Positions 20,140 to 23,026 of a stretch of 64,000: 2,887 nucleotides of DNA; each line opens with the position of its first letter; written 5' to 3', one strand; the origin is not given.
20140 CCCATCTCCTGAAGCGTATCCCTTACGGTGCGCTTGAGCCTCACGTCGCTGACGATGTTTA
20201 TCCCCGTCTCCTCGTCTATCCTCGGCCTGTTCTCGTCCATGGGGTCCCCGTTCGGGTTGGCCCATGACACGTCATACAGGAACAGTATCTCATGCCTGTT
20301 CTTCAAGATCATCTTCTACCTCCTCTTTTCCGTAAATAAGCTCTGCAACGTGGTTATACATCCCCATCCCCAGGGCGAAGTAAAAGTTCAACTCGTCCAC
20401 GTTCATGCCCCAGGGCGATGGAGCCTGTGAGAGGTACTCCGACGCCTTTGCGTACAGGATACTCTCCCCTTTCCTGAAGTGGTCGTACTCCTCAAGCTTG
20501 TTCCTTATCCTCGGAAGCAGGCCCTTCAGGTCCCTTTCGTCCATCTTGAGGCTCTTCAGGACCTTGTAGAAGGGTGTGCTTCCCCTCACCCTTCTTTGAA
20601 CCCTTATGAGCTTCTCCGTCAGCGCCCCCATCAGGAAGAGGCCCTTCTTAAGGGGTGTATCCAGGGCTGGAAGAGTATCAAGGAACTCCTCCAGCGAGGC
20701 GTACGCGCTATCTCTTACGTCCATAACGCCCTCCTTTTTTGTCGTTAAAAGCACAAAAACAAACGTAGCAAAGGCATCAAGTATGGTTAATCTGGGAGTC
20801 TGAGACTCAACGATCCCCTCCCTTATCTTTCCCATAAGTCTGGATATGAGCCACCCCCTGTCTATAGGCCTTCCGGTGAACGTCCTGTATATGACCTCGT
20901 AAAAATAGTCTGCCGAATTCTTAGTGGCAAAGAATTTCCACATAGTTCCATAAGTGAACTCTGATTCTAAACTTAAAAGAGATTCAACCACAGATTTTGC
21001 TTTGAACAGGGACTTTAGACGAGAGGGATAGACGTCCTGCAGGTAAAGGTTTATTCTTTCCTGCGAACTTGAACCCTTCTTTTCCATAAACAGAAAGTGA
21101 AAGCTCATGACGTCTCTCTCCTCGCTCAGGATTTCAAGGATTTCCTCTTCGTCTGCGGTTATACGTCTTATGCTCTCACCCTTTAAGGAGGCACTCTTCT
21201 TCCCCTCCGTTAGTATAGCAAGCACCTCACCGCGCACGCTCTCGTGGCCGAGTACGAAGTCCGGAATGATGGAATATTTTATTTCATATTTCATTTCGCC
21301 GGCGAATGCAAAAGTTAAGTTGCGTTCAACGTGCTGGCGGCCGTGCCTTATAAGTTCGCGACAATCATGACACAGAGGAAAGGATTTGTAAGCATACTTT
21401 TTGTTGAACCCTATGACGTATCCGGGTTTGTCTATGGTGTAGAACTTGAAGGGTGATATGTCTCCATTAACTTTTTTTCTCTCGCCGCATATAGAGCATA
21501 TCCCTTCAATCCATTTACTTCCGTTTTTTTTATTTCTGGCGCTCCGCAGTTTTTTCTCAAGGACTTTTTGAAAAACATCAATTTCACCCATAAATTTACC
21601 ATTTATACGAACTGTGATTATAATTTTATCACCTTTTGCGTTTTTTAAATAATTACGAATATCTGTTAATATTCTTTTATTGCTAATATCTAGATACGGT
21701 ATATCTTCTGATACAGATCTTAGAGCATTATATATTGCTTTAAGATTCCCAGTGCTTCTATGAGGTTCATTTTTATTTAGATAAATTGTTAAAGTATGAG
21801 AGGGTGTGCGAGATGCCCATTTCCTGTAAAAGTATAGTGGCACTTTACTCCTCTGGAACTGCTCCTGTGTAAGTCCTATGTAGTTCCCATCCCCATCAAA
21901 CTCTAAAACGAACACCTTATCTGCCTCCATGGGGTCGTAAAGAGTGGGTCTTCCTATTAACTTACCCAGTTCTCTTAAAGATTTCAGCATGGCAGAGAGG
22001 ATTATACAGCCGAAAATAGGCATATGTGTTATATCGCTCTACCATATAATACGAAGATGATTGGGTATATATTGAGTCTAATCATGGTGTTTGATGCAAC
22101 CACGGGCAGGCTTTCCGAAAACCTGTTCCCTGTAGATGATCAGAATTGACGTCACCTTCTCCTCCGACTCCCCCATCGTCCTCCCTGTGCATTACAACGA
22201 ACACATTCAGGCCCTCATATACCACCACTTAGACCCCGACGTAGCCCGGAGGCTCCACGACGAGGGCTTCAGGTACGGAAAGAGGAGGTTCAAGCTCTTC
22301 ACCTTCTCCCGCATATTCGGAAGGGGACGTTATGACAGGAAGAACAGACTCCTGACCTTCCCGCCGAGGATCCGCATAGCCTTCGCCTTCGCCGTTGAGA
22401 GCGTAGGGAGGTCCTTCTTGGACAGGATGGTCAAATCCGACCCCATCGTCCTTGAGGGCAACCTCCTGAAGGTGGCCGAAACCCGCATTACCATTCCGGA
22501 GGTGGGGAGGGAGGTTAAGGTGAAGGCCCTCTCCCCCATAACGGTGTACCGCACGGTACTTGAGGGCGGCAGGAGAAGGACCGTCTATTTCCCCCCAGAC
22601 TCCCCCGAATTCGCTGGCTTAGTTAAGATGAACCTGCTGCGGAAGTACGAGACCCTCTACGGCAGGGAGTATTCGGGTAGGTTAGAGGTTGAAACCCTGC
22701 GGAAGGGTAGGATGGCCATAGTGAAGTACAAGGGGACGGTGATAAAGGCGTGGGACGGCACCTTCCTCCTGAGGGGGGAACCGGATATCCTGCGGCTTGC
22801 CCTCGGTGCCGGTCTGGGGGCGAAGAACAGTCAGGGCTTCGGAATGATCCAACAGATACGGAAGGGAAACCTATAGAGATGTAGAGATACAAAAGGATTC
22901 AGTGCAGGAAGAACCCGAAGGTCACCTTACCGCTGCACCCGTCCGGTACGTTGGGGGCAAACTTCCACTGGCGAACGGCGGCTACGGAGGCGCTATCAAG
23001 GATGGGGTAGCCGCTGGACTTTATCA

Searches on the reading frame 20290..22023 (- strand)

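Call 80: search_protein_families(library=ncbifam, proteins=[window:20290-22023:-], max_evalue=0.00001)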
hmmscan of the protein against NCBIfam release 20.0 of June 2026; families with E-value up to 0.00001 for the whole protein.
window:20290-22023:- (577 aa): 2 families
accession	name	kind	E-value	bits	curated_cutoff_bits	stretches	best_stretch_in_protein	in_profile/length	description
TIGR02556.1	cas_TM1802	equivalog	2.4e-76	257.4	156.95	1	33-554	32-568/571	TIGR02556 family CRISPR-associated protein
TIGR02591.1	cas_Csh1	hypoth_equivalog_domain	5.5e-50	170.8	104.05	1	191-553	7-393/395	type I-B CRISPR-associated protein Cas8b/Csh1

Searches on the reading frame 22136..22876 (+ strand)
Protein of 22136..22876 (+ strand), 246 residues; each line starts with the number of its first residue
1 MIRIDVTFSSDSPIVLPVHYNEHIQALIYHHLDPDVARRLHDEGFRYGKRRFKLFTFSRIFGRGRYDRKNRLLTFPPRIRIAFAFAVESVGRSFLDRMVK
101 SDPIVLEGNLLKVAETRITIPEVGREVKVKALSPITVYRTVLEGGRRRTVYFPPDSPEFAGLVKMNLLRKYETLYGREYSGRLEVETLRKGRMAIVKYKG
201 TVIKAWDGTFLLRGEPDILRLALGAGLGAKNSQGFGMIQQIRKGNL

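Call 80: search_protein_families(library=ncbifam, proteins=[window:22136-22876:+], max_evalue=0.00001)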
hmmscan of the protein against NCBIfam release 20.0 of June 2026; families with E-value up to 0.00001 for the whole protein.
window:22136-22876:+ (246 aa): 1 family
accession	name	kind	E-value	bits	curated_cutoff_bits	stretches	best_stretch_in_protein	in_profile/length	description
TIGR01877.1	cas_cas6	equivalog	2.7e-34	119.4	58.65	1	46-238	2-199/200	CRISPR-associated endoribonuclease Cas6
